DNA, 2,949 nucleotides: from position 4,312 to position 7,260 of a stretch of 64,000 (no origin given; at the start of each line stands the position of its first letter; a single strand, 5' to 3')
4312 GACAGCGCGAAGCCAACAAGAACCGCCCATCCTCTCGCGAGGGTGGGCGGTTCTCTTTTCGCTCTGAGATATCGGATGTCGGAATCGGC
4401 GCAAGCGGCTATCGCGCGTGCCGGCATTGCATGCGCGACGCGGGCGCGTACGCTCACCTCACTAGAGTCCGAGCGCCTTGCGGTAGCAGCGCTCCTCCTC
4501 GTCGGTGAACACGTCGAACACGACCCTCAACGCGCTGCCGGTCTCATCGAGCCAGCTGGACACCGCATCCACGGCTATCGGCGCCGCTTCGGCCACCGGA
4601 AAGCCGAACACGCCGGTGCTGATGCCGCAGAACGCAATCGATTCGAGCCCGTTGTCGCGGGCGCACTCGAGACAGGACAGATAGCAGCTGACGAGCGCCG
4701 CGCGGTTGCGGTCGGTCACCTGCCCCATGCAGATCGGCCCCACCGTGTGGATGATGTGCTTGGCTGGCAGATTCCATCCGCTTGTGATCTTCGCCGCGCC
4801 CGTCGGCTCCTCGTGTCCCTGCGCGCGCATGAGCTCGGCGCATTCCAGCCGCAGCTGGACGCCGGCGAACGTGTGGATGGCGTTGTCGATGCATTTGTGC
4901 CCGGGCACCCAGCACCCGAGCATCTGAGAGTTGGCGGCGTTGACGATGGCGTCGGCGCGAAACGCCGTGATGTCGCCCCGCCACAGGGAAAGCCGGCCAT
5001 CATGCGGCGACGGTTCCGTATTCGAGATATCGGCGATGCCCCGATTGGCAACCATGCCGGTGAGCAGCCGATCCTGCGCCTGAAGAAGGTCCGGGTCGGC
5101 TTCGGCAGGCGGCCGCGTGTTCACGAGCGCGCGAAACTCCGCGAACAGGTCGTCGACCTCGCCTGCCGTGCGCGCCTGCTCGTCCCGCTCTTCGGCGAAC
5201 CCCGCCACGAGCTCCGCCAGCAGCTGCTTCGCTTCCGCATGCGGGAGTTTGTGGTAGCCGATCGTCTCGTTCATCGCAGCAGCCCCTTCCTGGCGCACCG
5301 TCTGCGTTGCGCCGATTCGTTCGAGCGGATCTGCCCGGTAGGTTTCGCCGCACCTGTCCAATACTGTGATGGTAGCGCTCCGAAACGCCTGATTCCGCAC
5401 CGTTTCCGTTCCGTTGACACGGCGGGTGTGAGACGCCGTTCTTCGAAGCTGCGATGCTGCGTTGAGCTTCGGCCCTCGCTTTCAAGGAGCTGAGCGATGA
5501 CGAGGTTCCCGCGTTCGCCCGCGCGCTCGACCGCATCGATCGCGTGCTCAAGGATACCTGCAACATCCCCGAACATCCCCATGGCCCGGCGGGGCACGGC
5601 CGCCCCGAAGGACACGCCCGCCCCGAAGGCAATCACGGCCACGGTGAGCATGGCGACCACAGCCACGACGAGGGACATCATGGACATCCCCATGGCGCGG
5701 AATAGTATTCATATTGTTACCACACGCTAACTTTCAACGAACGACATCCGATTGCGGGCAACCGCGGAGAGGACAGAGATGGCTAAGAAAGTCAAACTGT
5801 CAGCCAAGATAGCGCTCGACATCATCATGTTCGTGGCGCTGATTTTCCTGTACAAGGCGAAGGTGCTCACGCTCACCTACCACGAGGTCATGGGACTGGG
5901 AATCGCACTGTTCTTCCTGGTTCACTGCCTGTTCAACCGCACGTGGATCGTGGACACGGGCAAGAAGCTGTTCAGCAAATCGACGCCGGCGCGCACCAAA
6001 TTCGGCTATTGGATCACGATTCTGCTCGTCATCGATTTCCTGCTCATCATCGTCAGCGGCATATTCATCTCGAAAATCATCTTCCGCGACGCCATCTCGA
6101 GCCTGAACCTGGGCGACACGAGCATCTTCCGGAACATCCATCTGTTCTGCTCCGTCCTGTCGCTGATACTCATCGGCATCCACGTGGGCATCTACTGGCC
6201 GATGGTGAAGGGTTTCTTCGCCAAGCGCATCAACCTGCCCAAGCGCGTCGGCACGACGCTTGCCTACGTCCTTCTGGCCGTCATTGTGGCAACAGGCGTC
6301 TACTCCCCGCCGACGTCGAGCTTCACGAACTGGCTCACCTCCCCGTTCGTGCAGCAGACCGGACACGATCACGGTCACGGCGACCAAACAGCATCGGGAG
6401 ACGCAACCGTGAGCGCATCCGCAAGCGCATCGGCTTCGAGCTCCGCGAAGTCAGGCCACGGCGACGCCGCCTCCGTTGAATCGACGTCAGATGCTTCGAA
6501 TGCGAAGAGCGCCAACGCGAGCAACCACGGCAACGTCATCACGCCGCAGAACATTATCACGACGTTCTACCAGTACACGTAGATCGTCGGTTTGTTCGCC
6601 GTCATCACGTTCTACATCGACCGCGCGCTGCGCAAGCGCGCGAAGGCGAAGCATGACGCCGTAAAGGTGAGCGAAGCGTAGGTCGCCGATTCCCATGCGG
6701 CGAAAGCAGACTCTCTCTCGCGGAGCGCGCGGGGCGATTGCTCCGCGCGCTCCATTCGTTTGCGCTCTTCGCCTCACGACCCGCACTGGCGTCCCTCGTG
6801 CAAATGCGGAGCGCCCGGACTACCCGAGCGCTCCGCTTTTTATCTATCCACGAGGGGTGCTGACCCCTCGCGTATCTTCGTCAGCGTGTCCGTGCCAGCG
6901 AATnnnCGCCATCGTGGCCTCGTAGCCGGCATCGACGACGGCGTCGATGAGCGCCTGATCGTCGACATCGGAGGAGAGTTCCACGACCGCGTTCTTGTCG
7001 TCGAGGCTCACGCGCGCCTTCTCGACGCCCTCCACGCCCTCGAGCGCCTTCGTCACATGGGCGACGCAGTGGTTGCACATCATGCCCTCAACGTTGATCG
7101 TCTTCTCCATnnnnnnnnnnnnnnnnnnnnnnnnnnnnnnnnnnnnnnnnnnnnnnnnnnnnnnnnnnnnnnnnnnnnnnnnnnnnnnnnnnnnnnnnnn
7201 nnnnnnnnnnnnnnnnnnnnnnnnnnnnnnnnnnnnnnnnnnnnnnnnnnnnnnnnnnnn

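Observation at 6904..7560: CopA carries an in-frame C-terminal CopZ-like HMA domain that has its own RBS and ATG (nested chaperone?)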

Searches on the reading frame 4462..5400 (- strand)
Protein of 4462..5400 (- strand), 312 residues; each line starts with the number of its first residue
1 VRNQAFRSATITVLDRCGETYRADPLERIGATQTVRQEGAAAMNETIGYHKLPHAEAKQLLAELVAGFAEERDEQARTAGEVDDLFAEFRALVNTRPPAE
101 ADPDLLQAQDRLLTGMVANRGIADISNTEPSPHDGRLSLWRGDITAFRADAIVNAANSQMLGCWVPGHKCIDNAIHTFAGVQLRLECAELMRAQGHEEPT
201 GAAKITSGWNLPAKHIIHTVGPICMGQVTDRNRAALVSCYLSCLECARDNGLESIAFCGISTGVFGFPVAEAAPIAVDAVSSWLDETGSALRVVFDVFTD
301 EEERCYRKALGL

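Call 3: search_protein_families(library=pfam, proteins=[window:4462-5400:-], max_evalue=0.01)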
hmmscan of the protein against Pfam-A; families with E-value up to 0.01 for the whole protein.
window:4462-5400:- (312 aa): 1 family
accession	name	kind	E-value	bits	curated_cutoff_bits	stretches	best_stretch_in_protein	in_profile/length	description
PF01661.27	Macro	-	2.2e-37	128.1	22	1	153-276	1-118/118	Macro domain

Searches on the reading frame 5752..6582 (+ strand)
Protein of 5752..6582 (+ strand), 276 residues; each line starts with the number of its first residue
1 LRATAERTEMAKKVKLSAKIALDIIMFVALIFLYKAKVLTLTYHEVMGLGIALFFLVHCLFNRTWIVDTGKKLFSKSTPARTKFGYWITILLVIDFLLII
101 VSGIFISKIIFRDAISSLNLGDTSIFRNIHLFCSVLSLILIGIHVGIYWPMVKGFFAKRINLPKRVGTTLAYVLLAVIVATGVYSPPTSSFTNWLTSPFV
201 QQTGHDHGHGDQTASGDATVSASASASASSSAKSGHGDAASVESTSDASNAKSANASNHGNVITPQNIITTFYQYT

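Call 3: search_protein_families(library=pfam, proteins=[window:5752-6582:+], max_evalue=0.01)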
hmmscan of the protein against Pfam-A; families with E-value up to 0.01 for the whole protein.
window:5752-6582:+ (276 aa): 3 families
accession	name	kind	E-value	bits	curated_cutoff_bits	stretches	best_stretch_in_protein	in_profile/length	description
PF14358.11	DUF4405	-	1.6e-08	35.4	26.7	1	87-149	1-66/66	Domain of unknown function (DUF4405)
PF01292.26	Ni_hydr_CYTB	-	1.8e-05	25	30.1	1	35-146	36-160/179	Prokaryotic cytochrome b561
PF01794.25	Ferric_reduct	-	0.0076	16.7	28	0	40-94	33-89/121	Ferric reductase like transmembrane component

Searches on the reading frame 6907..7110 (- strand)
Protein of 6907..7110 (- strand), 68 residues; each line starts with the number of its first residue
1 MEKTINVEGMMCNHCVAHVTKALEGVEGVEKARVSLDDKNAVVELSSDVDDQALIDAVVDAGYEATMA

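Call 10: find_related_loci(query=A1, collection=genome_contigs, flank=4000)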
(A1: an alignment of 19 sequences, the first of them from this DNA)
Query A1 (68 aa) in genome_contigs; peptide patterns used: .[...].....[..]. (x = any residue, [..] = any of these).
600 stretches matched a pattern (row limit reached: there are more); 593 encode a relative of the query (tblastn E <= 1e-3); the best 80 are kept; 80 distinct loci.
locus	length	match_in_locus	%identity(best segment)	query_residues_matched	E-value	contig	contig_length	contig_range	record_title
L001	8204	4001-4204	74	1-68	1e-29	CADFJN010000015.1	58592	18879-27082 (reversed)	MAG TPA_asm: Atopobiaceae bacterium isolate MGYG-HGUT-04737 genome assembly, contig: NODE_133_length_58592_cov_51.095051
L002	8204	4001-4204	72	1-68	1e-28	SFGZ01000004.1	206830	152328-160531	MAG: Coriobacteriaceae bacterium isolate W0P9.015 Contig18, whole genome shotgun sequence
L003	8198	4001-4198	71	1-66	2e-27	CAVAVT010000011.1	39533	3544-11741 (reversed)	bacterium isolate G02643-L1_cleanbin_000009 genome assembly, contig: Spades_G02643-L1_contig_273, whole genome shotgun s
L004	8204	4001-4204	71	1-68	3e-27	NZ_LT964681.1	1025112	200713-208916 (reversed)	Raoultibacter timonensis strain Marseille-P3277, whole genome shotgun sequence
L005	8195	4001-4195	69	1-65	6e-27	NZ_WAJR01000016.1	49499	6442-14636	Ellagibacter isourolithinifaciens strain DSM 104140 DSM104140T_contig_016, whole genome shotgun sequence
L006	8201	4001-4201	72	2-68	1e-26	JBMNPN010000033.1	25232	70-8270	MAG: Coriobacteriales bacterium isolate SBF912SR8HQ0006 scaffold_3533_c1, whole genome shotgun sequence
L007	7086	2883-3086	71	1-68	2e-26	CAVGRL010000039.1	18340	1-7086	Bacteroidaceae bacterium isolate G02651-L1_cleanbin_000009 genome assembly, contig: Spades_G02651-L1_contig_1988, whole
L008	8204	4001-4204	69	1-68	6e-26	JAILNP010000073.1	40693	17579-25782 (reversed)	MAG: Eggerthellaceae bacterium isolate RUI283 k141_1902508_flag=1_multi=10.0000_len=40693, whole genome shotgun sequence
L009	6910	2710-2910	69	1-67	8e-26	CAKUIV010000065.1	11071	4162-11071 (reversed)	MAG: uncultured Ellagibacter sp. isolate REFINED_METABAT215_TOP10_CONTIGS_1500_ASSEMBLY_K77_MERGED__Hadza_MoBio_hadza-E-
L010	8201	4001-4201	67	2-68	3e-25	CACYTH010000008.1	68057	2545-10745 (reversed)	MAG: uncultured Coriobacteriaceae bacterium isolate RUG12252 genome assembly, contig: RUG12252_asm_8, whole genome shotg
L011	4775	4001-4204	68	1-68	9e-25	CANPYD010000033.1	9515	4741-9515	MAG: uncultured Clostridia bacterium isolate Lapin-005__bin37 genome assembly, contig: Lapin-005__NODE_10004_length_9515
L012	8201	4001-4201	64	2-68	3e-24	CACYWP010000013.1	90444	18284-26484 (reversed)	MAG: uncultured Coriobacteriaceae bacterium isolate RUG12341 genome assembly, contig: RUG12341_asm_13, whole genome shot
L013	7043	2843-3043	64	2-68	5e-24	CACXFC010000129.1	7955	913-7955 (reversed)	MAG: uncultured Coriobacteriaceae bacterium isolate RUG11201 genome assembly, contig: RUG11201_asm_129, whole genome sho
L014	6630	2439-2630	64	1-64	6e-24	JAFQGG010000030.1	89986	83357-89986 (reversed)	MAG: Clostridia bacterium isolate RGIG1792 Goat_Cecum-4__c373314, whole genome shotgun sequence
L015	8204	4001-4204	65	1-68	7e-24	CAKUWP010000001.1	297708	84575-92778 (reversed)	MAG: uncultured Bacilli bacterium isolate REFINED_METABAT215_TOP10_CONTIGS_1500_ASSEMBLY_K77_MERGED__Nepal_MoBio_Fiber-H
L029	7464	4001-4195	65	1-65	2e-22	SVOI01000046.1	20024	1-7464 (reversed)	MAG: Oscillospiraceae bacterium isolate SIG561 NODE_13900_length_20024_cov_3.266271, whole genome shotgun sequence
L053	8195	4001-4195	60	1-65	8e-21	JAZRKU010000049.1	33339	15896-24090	MAG: Acutalibacteraceae bacterium isolate T1900045445_YK20190136.MAGScoT_cleanbin_000034 SGB_7146_k141_545596, whole gen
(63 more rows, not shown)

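Call 17: search_solved_structures(query=window:6907-7110:-, max_evalue=0.00001)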
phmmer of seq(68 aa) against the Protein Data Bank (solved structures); distinct sequences matched with E-value up to 0.00001: 27.
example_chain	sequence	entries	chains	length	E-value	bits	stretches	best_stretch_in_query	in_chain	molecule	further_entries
7si3_A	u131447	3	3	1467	7e-27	95.5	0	4-47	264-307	P-type Cu(+) transporter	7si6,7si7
7xuk_A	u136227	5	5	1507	1.1e-26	95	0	5-66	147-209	Copper-transporting ATPase 2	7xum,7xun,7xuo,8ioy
2roe_A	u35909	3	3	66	3.6e-14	55.6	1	5-66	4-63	Heavy metal binding protein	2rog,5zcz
8q73_A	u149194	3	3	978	4.2e-11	46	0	5-66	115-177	Copper-transporting ATPase HMA4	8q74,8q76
1cpz_A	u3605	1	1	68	2.2e-09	40.6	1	5-66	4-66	Copper chaperone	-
2rop_A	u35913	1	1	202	2.6e-09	40.4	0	5-67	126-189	Copper-transporting ATPase 2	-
2kt2_A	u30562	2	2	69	1.1e-08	38.4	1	5-68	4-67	Mercuric reductase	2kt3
2rml_A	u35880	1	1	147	2.1e-08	37.6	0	5-64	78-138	Copper-transporting P-type ATPase copA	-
6ff2_A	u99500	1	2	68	3e-08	37.1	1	3-65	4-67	Copper chaperone CopZ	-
2k1r_A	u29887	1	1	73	3.3e-08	37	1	4-66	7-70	Copper-transporting ATPase 1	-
3cjk_B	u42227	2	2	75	3.5e-08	36.9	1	4-66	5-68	Copper-transporting ATPase 1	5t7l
1yg0_A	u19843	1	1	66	3.7e-08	36.8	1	1-65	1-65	COP associated protein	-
1p6t_A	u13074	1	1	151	3.9e-08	36.7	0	5-64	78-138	Potential copper-transporting ATPase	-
1kvi_A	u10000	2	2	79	4.3e-08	36.6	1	4-66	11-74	Copper-transporting ATPase 1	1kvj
1aw0_A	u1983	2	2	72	5.4e-08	36.3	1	2-67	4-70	MENKES COPPER-TRANSPORTING ATPASE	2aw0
2qif_A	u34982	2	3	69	3.1e-07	33.9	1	2-65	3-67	Copper chaperone copZ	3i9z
3fry_A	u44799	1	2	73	4.2e-06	30.3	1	5-67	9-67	Probable copper-exporting P-type ATPase A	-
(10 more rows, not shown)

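Call 56: predict_structure(protein=window:6907-7110:-)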
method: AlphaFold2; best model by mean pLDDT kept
length: 68 residues; sequences in the alignment: 1
mean_pLDDT: 86.4   pTM: 0.65
mean pLDDT of the five models: 86.4, 85.6, 83.1, 83.0, 79.8
residues with pLDDT >= 90: 6; 70-90: 62; 50-70: 0; < 50: 0
segments of 3 or more residues with pLDDT < 50: none
pLDDT, mean of each block of 10 residues (from residue 1): 84 84 87 85 88 90 86
secondary structure, 60 per line:
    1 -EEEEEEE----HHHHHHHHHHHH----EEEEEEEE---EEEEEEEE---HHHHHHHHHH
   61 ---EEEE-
elements in order: E2-8 H13-24 E29-36 E40-47 H51-60 E64-67

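Call 59: fold_search(model_id=the predicted structure, library=pdb)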
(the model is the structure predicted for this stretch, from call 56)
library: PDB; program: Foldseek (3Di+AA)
matches with E <= 10: 1755; with E <= 0.001: 41
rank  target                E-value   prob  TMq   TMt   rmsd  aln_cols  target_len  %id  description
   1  1osd_A                6.3e-05  1.00  0.83  0.79   2.4        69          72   36  crystal structure of Oxidized MerP from Ralstonia metallidurans CH34 (released 2004-05-18)
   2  2roe_MODEL_1_A        6.7e-05  1.00  0.78  0.80   2.2        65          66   51  Solution structure of thermus thermophilus HB8 TTHA1718 protein in vitro (released 2009-03-03)
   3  4a48_B                8.1e-05  1.00  0.82  0.81   2.4        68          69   32  Crosstalk between Cu(I) and Zn(II) homeostasis (released 2012-12-12)
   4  1fvq                  8.6e-05  1.00  0.82  0.78   2.2        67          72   24  SOLUTION STRUCTURE OF THE YEAST COPPER TRANSPORTER DOMAIN CCC2A IN THE APO AND CU(I) LOADED STATES (released 2001-03-14)
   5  1kqk_MODEL_1_A        1.3e-04  1.00  0.80  0.69   2.3        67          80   28  Solution Structure of the N-terminal Domain of a Potential Copper-translocating P-type ATPase from Bacillus su (released 2002-04-17)
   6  2crl_MODEL_1_A        1.3e-04  1.00  0.75  0.55   2.5        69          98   28  The apo form of HMA domain of copper chaperone for superoxide dismutase (released 2005-11-20)
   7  2xmw                  1.5e-04  1.00  0.85  0.86   1.8        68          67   32  PacS, N-terminal domain, from Synechocystis PCC6803 (released 2010-08-18)
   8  3cjk_B                1.7e-04  1.00  0.84  0.77   1.8        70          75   36  Crystal structure of the adduct HAH1-Cd(II)-MNK1. (released 2008-12-30)
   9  4a48_A                1.8e-04  1.00  0.85  0.87   1.9        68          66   32  Crosstalk between Cu(I) and Zn(II) homeostasis (released 2012-12-12)
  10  6a71_A                1.8e-04  1.00  0.82  0.78   2.4        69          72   29  Crystal Structure of Human ATP7B and TM Complex (released 2019-04-03)
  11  2rsq_MODEL_1_A        1.8e-04  1.00  0.79  0.76   2.3        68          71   28  Copper(I) loaded form of the first domain of the human copper chaperone for SOD1, CCS (released 2013-04-03)
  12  3dxs                  2.1e-04  1.00  0.87  0.80   1.6        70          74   33  Crystal structure of a copper binding domain from HMA7, a P-type ATPase (released 2009-08-11)
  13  1yg0                  2.2e-04  1.00  0.76  0.78   2.3        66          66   35  Solution structure of apo-CopP from Helicobacter pylori (released 2006-01-24)
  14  2g9o_MODEL_1_A        2.4e-04  1.00  0.75  0.68   3.0        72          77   25  Solution structure of the apo form of the third metal-binding domain of ATP7A protein (Menkes Disease protein) (released 2006-08-01)
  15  2k1r_MODEL_1_A        2.7e-04  1.00  0.81  0.76   2.3        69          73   35  The solution NMR structure of the complex between MNK1 and HAH1 mediated by Cu(I) (released 2009-03-31)
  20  2qif_B                4.2e-04  1.00  0.84  0.84   1.6        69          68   35  Crystal structure of a metallochaperone with a tetranuclear Cu(I) cluster (released 2008-07-08)
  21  2qif_A                4.2e-04  1.00  0.85  0.84   1.6        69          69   35  Crystal structure of a metallochaperone with a tetranuclear Cu(I) cluster (released 2008-07-08)
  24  1cpz_MODEL_1_A        4.4e-04  1.00  0.78  0.78   2.4        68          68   34  COPPER CHAPERONE OF ENTEROCOCCUS HIRAE (APO-FORM) (released 1999-05-11)
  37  6ff2_A                8.3e-04  1.00  0.86  0.88   1.2        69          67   36  CopZ metallochaperone (released 2019-01-30)
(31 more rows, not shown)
